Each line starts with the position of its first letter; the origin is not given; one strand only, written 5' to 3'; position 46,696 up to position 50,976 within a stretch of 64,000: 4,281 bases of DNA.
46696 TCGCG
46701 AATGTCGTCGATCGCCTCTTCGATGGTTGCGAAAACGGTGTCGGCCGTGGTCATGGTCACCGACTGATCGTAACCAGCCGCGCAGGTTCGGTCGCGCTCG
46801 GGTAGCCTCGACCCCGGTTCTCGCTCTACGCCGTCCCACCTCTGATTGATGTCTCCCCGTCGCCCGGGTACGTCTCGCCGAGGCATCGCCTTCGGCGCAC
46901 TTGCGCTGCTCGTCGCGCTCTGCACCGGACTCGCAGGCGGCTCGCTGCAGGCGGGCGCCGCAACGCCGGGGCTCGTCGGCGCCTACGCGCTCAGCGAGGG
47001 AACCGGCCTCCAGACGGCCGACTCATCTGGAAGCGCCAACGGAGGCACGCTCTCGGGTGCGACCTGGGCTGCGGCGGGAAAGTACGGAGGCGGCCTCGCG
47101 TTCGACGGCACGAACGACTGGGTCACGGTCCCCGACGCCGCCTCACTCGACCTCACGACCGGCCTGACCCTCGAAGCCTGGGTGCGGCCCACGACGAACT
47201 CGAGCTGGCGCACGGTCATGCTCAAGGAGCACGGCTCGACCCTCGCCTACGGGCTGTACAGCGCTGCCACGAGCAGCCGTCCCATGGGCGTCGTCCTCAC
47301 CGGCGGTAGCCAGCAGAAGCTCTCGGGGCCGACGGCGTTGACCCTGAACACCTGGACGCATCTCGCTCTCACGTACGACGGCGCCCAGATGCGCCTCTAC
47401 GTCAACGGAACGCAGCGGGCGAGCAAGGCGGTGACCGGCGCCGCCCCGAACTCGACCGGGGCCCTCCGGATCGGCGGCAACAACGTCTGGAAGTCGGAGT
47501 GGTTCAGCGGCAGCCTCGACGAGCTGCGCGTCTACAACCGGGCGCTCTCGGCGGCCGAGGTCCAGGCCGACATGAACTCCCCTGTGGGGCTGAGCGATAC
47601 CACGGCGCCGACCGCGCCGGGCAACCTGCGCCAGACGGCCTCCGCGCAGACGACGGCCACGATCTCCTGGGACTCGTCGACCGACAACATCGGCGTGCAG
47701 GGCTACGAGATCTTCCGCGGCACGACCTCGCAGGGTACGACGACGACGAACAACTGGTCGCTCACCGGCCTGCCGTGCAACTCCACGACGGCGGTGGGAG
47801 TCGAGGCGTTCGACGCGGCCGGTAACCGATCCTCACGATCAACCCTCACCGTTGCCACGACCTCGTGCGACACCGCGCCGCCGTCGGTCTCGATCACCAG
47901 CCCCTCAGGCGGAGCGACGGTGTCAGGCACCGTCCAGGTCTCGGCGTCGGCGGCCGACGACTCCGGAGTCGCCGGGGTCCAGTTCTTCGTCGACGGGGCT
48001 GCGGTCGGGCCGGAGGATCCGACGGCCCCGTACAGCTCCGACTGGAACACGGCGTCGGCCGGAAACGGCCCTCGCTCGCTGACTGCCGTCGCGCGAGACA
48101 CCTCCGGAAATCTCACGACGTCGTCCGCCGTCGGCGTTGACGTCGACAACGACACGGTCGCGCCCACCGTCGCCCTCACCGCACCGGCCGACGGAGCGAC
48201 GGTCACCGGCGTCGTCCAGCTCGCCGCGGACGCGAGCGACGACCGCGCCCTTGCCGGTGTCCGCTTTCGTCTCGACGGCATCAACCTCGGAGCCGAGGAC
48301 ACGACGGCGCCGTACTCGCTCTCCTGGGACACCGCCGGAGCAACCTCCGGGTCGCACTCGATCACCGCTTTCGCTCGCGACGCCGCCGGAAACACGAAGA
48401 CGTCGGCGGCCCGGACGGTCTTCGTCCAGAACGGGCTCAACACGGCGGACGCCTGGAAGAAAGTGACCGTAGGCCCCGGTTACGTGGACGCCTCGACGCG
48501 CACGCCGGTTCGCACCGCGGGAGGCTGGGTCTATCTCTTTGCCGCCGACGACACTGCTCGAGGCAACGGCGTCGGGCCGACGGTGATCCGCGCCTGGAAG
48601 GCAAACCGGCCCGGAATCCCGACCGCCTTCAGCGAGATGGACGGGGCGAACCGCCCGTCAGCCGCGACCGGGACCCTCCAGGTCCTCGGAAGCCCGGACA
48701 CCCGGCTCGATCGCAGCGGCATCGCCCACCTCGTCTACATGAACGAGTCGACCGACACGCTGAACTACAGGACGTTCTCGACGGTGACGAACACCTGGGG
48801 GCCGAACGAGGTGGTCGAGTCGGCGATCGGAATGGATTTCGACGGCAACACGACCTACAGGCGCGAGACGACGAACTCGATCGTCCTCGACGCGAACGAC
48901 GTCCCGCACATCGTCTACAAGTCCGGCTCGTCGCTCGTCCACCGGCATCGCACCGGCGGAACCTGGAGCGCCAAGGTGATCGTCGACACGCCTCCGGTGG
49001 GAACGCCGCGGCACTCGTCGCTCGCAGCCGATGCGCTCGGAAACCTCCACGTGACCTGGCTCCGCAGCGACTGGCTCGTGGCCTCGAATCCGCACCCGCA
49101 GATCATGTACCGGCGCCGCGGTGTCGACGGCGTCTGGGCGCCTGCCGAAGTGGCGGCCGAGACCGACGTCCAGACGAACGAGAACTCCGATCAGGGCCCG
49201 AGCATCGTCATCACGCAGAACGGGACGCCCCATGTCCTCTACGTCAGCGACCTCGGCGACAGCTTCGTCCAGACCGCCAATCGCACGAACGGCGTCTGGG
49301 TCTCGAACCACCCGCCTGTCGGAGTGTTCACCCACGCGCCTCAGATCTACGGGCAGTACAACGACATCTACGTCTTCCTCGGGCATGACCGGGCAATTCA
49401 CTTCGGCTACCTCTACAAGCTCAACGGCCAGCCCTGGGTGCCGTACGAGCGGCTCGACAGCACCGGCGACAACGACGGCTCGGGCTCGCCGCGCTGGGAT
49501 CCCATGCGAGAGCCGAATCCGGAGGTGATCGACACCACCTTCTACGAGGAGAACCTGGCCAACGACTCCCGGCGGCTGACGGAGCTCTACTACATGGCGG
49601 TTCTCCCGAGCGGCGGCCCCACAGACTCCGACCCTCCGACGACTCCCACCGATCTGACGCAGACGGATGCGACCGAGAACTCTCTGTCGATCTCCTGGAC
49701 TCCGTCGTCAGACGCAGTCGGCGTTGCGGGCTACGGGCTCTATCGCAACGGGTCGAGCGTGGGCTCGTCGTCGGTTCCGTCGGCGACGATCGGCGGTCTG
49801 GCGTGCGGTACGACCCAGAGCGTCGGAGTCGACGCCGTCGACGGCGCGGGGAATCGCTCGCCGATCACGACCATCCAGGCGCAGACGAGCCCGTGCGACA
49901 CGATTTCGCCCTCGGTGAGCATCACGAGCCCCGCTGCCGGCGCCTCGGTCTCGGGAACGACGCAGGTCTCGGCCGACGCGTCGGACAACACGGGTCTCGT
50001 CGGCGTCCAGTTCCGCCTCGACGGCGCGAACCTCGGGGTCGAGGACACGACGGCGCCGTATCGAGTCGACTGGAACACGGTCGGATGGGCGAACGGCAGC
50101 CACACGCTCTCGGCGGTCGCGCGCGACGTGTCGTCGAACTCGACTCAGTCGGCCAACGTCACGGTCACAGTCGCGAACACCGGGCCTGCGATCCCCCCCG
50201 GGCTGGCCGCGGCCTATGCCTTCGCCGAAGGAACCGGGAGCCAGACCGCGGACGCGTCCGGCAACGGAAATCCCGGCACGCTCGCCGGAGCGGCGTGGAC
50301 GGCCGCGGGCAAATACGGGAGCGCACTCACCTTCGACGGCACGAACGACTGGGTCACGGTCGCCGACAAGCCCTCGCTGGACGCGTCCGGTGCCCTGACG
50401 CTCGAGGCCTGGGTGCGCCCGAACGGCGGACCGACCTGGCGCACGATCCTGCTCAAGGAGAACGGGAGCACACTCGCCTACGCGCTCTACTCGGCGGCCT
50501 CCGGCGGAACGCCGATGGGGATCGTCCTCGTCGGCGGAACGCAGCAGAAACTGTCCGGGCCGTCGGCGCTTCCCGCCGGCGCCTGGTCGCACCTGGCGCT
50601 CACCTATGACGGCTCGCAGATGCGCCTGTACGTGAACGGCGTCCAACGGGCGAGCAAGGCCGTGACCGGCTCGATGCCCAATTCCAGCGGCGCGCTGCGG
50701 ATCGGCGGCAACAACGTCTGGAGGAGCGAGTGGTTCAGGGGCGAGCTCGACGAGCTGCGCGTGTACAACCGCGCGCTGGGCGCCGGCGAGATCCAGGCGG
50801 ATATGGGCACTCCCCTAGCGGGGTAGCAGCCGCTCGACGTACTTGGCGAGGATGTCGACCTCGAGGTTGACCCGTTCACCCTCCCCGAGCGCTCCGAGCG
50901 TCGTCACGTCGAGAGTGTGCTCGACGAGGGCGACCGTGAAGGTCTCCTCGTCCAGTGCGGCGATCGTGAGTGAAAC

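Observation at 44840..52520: Riboflavin operon split by a 4 kb gene on the opposite strand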

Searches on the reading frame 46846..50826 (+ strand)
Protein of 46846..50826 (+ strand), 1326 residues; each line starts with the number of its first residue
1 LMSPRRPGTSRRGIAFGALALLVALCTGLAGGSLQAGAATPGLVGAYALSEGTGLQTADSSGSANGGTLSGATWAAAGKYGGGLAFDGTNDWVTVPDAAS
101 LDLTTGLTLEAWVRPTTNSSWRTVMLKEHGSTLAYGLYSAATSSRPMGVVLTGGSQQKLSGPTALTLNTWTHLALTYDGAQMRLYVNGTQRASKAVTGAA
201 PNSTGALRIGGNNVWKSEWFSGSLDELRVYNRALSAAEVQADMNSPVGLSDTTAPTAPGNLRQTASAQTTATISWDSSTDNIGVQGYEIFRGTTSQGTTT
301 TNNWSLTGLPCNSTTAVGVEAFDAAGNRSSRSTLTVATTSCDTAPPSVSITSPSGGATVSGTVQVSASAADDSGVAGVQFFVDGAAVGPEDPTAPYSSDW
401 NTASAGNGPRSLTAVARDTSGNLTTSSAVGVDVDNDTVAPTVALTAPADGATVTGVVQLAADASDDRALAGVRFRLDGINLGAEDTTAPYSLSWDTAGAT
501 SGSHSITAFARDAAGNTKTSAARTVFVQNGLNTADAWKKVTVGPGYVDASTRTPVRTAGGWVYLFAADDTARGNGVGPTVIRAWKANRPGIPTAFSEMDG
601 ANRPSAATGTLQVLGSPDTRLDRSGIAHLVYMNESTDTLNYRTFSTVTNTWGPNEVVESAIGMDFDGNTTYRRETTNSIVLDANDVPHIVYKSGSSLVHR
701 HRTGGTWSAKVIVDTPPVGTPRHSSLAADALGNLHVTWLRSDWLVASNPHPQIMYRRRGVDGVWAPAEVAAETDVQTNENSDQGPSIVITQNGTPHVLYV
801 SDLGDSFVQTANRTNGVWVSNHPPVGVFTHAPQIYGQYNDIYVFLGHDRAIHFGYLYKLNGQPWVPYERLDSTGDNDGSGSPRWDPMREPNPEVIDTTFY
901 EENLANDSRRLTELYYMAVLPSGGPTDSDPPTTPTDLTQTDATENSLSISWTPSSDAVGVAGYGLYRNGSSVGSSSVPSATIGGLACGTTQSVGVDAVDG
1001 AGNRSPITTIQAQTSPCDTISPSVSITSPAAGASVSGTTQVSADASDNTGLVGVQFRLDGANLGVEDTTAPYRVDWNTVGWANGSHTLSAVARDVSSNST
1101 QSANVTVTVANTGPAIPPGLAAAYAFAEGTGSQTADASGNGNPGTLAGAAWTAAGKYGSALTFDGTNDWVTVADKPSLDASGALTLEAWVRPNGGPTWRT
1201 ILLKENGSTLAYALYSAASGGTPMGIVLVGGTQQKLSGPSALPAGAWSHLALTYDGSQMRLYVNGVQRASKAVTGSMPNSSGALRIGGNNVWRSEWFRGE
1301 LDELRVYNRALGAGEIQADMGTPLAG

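Call 5: search_protein_families(library=pfam, proteins=[window:46846-50826:+])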
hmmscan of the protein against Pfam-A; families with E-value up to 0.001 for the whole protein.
window:46846-50826:+ (1326 aa): 7 families
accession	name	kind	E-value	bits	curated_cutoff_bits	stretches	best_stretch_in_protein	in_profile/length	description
PF13385.13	Laminin_G_3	-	4.2e-70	235.2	27.6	2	87-240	1-151/151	Concanavalin A-like lectin/glucanases superfamily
PF17957.7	Big_7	-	7.9e-58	193.5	24.1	3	1022-1090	1-70/70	Bacterial Ig domain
PF00041.27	fn3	-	3.3e-10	40.5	25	1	933-1006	2-77/84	Fibronectin type III domain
PF13750.12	Big_3_3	-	1.6e-09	38.1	27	0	396-496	3-113/157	Bacterial Ig-like domain (group 3)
PF02210.31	Laminin_G_2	-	2.7e-08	34.8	22.9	0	1230-1306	38-123/126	Laminin G domain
PF02973.23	Sialidase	-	3.1e-08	33.8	26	0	1257-1318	117-183/189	Sialidase, N-terminal domain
PF00054.30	Laminin_G_1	-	0.00032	21.4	24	0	1230-1288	38-99/131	Laminin G domain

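Call 10: find_related_loci(query=window:46846-50826:+, collection=genome_contigs, flank=8000)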
Query window:46846-50826:+ (1326 aa) in genome_contigs; peptide patterns used: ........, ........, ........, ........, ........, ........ (x = any residue, [..] = any of these).
55 stretches matched a pattern; 34 encode a relative of the query (tblastn E <= 1e-3); 33 distinct loci.
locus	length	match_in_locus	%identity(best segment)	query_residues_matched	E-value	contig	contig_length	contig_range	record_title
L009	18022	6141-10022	71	32-1326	0e+0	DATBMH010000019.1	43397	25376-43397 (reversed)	MAG TPA_asm: Gaiellaceae bacterium isolate SMAG_U3993 k141_2149676, whole genome shotgun sequence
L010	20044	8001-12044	44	30-1325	2e-104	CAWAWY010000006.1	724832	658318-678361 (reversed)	MAG: uncultured Chitinophagaceae bacterium isolate MFD05442.bin.2.272 genome assembly, contig: contig_20953, whole genom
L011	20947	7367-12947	51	33-1325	2e-100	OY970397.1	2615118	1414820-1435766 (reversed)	MAG: uncultured Actinomycetes bacterium isolate MFD09267.bin.c.1 genome assembly, chromosome: 1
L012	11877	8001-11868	50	42-1325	1e-92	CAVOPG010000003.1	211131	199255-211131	MAG: uncultured Acidobacteriota bacterium isolate MFD10007.bin.2.143 genome assembly, contig: contig_14105, whole genome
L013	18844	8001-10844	48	42-1324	2e-67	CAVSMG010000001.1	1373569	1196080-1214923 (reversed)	MAG: uncultured Verrucomicrobiae bacterium isolate MFD04944.bin.2.140 genome assembly, contig: contig_13490, whole genom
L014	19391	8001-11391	47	38-1325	1e-63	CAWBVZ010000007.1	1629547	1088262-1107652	MAG: uncultured Solirubrobacteraceae bacterium isolate MFD03602.bin.1.67 genome assembly, contig: contig_469, whole geno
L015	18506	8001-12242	41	11-1326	2e-55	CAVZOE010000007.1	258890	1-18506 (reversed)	MAG: uncultured Candidatus Rokubacteria bacterium isolate MFD06298.bin.2.71 genome assembly, contig: contig_31173, whole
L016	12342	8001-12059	37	42-1326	9e-55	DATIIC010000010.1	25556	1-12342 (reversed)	MAG TPA_asm: Candidatus Saccharimonadales bacterium isolate SMAG_U15654 k141_737420, whole genome shotgun sequence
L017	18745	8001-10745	52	42-1325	9e-54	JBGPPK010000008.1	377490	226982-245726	MAG: Terriglobia bacterium isolate OBJ2_061818_050_16 k141_2438564_length_377490_cov_35.4582, whole genome shotgun seque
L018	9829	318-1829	52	42-1325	5e-53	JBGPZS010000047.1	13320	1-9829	MAG: Terriglobia bacterium isolate OBJ1_062018_070_2 k141_2918137_length_13320_cov_10.9743, whole genome shotgun sequenc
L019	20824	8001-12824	58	38-1326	2e-79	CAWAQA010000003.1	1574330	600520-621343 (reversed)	MAG: uncultured Acidobacteriota bacterium isolate MFD02840.bin.2.39 genome assembly, contig: contig_27270, whole genome 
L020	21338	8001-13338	44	38-1326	4e-59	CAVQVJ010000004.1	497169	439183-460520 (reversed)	MAG: uncultured Actinomycetes bacterium isolate MFD09267.bin.1.238 genome assembly, contig: contig_12157, whole genome s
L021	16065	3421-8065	39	36-1325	2e-34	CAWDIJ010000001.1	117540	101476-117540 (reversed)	MAG: uncultured Actinomycetes bacterium isolate MFD04850.bin.2.254 genome assembly, contig: contig_12012, whole genome s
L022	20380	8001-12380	33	42-1324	1e-33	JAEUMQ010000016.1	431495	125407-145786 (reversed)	MAG: Hyphomonadaceae bacterium isolate new MAG-151 k141_4400632, whole genome shotgun sequence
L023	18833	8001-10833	42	42-1322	8e-26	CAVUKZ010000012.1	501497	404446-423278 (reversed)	MAG: uncultured Solirubrobacterales bacterium isolate MFD00392.bin.2.23 genome assembly, contig: contig_4934, whole geno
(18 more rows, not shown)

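Call 29: find_homologous_proteins(query=window:46846-50823:+, region=511-925, max_evalue=0.00001)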
Query window:46846-50823:+, residues 511-925 (415 aa): 74 proteins with E <= 0.00001 among 8000 candidates.
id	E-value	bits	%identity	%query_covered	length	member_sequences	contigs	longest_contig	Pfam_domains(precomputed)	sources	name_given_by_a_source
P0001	2.9e-282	954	100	100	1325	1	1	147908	PF17957.8,PF13385.14,PF13750.13,PF02973.23,PF02210.32,PF00041.28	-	-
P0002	7.0e-257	870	90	100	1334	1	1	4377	PF17957.8,PF13385.14,PF13750.13,PF02973.23,PF02210.32,PF00041.28,PF19077.7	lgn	-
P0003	7.0e-252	854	90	100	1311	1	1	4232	PF17957.8,PF13385.14,PF13750.13,PF02973.23,PF02210.32,PF00041.28,PF19077.7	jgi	jgi:chitodextrinase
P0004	9.8e-244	827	85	100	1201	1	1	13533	PF17957.8,PF13385.14,PF13750.13,PF02973.23,PF02210.32,PF00041.28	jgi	jgi:chitodextrinase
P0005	1.4e-240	817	85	100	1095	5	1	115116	PF17957.8,PF13385.14,PF13750.13,PF00041.28,PF19077.7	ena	-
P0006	1.2e-239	814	84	100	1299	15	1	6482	PF17957.8,PF13385.14,PF13750.13,PF02973.23,PF02210.32,PF00041.28,PF19077.7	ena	-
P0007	4.3e-237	805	83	100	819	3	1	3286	PF17957.8,PF13385.14,PF00041.28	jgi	jgi:hypothetical protein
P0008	1.2e-234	797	83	100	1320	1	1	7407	PF17957.8,PF13385.14,PF13750.13,PF02973.23,PF02210.32,PF00041.28,PF19077.7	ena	-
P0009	5.8e-224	762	78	100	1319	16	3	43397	PF17957.8,PF13385.14,PF13750.13,PF02973.23,PF02210.32,PF00041.28,PF19077.7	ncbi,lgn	ncbi:MAG TPA: LamG-like jellyroll fold domain-containing protein [Gaiellaceae bacterium]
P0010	4.1e-163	562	58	100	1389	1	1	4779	PF17957.8,PF13385.14,PF13750.13,PF02973.23,PF00041.28,PF19077.7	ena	-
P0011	3.1e-138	480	54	100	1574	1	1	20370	PF17957.8,PF13385.14,PF13750.13,PF02973.23,PF02210.32,PF00041.28,PF19077.7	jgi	jgi:hypothetical protein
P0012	9.2e-137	475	53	100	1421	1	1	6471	PF17957.8,PF13385.14,PF13750.13,PF00041.28,PF19077.7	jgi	jgi:chitodextrinase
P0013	6.4e-126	439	51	99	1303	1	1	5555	PF25059.2,PF17957.8,PF13385.14,PF13750.13,PF02210.32,PF00041.28,PF19077.7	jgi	jgi:chitodextrinase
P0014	3.6e-125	437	53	99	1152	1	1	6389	PF17957.8,PF13385.14,PF00041.28,PF19077.7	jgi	jgi:chitodextrinase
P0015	1.0e-121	425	50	99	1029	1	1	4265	PF06439.19,PF17957.8,PF13385.14,PF00041.28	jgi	jgi:hypothetical protein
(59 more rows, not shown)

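Call 30: find_encoding_contigs(protein=P0005, flank=6000, max_places=3)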
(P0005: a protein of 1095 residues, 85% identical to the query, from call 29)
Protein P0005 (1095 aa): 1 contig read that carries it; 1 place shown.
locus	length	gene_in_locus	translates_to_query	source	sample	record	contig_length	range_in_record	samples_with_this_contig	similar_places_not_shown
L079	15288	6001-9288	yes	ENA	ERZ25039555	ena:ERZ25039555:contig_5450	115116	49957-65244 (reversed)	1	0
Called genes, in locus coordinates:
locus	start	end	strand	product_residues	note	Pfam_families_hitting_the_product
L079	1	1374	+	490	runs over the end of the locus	PF14464:Prok-JAB, PF01266:DAO, PF13450:NAD_binding_8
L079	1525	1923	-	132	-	PF00127:Copper-bind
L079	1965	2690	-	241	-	PF25231:DUF7847 (faint), PF06790:UPF0259 (weak), PF10110:GPDPase_memb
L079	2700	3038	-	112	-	PF00072:Response_reg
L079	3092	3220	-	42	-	PF00830:Ribosomal_L28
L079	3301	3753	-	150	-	PF00885:DMRL_synthase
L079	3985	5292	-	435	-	PF00926:DHBP_synthase, PF00925:GTP_cyclohydro2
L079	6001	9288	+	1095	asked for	PF13750:Big_3_3 (faint), PF19077:Big_13 (faint), PF17957:Big_7, PF00041:fn3 (weak), PF17957:Big_7, PF13385:Laminin_G_3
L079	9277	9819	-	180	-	PF00677:Lum_binding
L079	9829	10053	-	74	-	-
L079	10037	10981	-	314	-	PF00383:dCMP_cyt_deam_1, PF14437:MafB19-deam (weak), PF01872:RibD_C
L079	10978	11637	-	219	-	PF00834:Ribul_P_3_epim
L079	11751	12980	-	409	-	PF01029:NusB, PF01189:Methyltr_RsmB-F, PF01728:FtsJ, PF02475:TRM5-TYW2_MTfase (weak), PF13649:Methyltransf_25, PF13847:Methyltransf_31 (weak)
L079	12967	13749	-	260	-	PF00551:Formyl_trans_N, PF02911:Formyl_trans_C (weak)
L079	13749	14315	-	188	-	PF01327:Pep_deformylase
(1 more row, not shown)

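Call 31: find_encoding_contigs(protein=P0004, flank=6000, max_places=3)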
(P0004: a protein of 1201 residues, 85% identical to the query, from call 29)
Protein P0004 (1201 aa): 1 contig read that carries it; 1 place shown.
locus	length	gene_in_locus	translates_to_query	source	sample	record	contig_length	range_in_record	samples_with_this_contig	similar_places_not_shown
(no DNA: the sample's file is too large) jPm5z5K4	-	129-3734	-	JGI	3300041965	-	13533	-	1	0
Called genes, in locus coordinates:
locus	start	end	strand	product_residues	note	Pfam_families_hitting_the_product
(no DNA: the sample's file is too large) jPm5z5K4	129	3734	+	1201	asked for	PF02210:Laminin_G_2 (faint), PF13385:Laminin_G_3, PF02973:Sialidase (faint), PF00041:fn3 (faint), PF13750:Big_3_3 (faint), PF17957:Big_7, PF13385:Laminin_G_3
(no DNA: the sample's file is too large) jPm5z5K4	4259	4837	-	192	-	-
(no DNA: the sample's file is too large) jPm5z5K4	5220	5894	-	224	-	PF00834:Ribul_P_3_epim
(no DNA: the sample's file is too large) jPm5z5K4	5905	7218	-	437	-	-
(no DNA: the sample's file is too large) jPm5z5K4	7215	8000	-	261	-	PF00551:Formyl_trans_N, PF02911:Formyl_trans_C (weak)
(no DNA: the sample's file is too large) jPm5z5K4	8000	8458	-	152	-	PF01327:Pep_deformylase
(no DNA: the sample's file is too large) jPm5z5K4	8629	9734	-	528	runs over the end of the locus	PF00270:DEAD, PF04851:ResIII, PF18319:Zn_ribbon_PriA (weak), PF18074:PriA_C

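Call 32: find_encoding_contigs(protein=P0008, flank=6000, max_places=3)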
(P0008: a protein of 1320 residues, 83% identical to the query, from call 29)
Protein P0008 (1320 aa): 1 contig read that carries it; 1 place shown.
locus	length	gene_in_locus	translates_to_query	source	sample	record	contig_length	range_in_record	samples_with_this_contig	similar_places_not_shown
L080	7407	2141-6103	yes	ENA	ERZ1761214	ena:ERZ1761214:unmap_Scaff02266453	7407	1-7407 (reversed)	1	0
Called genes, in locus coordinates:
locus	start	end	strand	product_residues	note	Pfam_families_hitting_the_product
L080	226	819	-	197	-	PF00885:DMRL_synthase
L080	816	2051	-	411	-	PF00926:DHBP_synthase, PF00925:GTP_cyclohydro2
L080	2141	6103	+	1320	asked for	PF13385:Laminin_G_3, PF02210:Laminin_G_2 (faint), PF02973:Sialidase (faint), PF13750:Big_3_3 (faint), PF17957:Big_7, PF00041:fn3 (weak), PF17957:Big_7, PF13385:Laminin_G_3, +1 more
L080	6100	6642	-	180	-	PF00677:Lum_binding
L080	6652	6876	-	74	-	-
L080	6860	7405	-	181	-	?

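Call 34: find_encoding_contigs(protein=P0011, flank=8000, max_places=2)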
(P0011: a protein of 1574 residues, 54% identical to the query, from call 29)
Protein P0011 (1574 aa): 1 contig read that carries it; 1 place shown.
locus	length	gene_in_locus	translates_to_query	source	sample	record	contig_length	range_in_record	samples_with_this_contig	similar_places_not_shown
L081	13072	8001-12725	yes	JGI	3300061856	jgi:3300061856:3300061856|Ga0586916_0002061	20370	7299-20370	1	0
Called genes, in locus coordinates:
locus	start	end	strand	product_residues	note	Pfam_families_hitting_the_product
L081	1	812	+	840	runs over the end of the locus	PF01266:DAO, PF07992:Pyr_redox_2 (faint), PF13738:Pyr_redox_3 (faint), PF16350:FAO_M, PF01571:GCV_T, PF08669:GCV_T_C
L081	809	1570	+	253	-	PF01012:ETF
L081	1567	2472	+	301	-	PF01012:ETF, PF00766:ETF_alpha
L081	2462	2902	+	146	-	PF04961:FTCD_C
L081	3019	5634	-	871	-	PF00211:Guanylate_cyc, PF00931:NB-ARC (weak), PF13191:AAA_16 (weak), PF13401:AAA_22 (faint), PF25872:HTH_77, PF17874:TPR_MalT (faint), PF13424:TPR_12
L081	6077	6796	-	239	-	-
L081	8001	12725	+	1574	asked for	PF13750:Big_3_3 (faint), PF17957:Big_7, PF19077:Big_13 (faint), PF17957:Big_7, PF13385:Laminin_G_3, PF13385:Laminin_G_3, PF17957:Big_7, PF13385:Laminin_G_3, +3 more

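Call 35: find_encoding_contigs(protein=P0010, flank=6000, max_places=2)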
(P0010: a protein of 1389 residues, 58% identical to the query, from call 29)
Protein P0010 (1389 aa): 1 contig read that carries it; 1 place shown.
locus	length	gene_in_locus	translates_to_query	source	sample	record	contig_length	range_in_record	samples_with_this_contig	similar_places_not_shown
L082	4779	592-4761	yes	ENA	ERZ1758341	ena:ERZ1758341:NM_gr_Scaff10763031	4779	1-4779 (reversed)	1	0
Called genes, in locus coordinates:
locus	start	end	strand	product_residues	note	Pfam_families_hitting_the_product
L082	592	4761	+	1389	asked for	PF13385:Laminin_G_3, PF02973:Sialidase (faint), PF00041:fn3, PF19077:Big_13 (faint), PF17957:Big_7, PF00041:fn3, PF17957:Big_7, PF13385:Laminin_G_3, +1 more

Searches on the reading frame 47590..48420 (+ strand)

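Call 20: search_protein_families(library=pfam, proteins=[window:47590-48420:+], max_evalue=1)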
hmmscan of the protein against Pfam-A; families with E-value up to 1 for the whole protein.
window:47590-48420:+ (277 aa): 5 families
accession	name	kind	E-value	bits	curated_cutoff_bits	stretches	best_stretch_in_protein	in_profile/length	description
PF17957.7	Big_7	-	1.6e-41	141.2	24.1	3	192-260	1-70/70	Bacterial Ig domain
PF13750.12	Big_3_3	-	1.8e-10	41.2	27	2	148-250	3-103/157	Bacterial Ig-like domain (group 3)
PF19077.6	Big_13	-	0.00026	21.9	27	1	238-274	60-95/102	Bacterial Ig-like domain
PF00041.27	fn3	-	0.00028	21.5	25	1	9-82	2-77/84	Fibronectin type III domain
PF02494.22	HYR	-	0.08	13.7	21.7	0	254-271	57-74/81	HYR domain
